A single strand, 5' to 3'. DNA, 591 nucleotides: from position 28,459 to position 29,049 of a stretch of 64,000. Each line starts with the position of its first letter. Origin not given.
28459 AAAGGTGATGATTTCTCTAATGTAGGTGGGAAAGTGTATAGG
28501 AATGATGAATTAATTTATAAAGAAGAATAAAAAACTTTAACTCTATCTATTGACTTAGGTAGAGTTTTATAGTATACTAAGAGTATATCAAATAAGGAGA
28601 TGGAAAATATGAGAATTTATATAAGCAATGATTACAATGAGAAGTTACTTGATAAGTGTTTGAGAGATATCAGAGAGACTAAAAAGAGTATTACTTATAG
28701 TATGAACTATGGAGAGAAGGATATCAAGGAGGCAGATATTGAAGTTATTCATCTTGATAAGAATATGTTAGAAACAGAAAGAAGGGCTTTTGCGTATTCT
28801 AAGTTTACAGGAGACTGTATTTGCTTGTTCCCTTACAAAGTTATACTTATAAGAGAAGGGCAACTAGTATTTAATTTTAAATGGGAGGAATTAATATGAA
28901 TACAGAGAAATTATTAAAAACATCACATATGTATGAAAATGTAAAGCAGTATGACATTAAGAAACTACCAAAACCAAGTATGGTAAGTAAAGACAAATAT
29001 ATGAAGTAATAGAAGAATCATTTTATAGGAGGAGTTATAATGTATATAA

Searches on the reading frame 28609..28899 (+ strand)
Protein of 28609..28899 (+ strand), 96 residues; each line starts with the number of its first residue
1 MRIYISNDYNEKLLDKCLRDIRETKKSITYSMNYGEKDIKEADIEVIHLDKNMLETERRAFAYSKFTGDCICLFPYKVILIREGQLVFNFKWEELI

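Call 8: search_protein_families(library=pfam, proteins=[window:28609-28899:+], max_evalue=1)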
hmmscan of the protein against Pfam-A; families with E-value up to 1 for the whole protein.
window:28609-28899:+ (96 aa): 1 family
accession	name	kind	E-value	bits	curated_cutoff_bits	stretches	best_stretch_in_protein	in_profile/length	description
PF00502.25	Phycobilisome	-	0.12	12.8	22.2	1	7-41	66-100/155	Phycobilisome protein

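Call 9: search_protein_families(library=phrogs, proteins=[window:28609-28899:+], max_evalue=0.01)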
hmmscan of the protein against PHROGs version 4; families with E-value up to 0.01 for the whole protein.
window:28609-28899:+ (96 aa): 3 families
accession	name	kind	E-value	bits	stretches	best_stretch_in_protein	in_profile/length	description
phrog_12287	-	unknown function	2.5e-36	124.9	1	1-93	1-101/101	-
phrog_654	-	unknown function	2e-06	29.1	1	2-72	3-69/99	-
phrog_20718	-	unknown function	0.0044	18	1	8-62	8-61/83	-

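Call 78: search_protein_families(library=padloc, proteins=[window:28609-28899:+], max_evalue=1)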
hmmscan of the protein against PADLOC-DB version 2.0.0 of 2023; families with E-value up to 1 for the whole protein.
window:28609-28899:+ (96 aa): 0 families
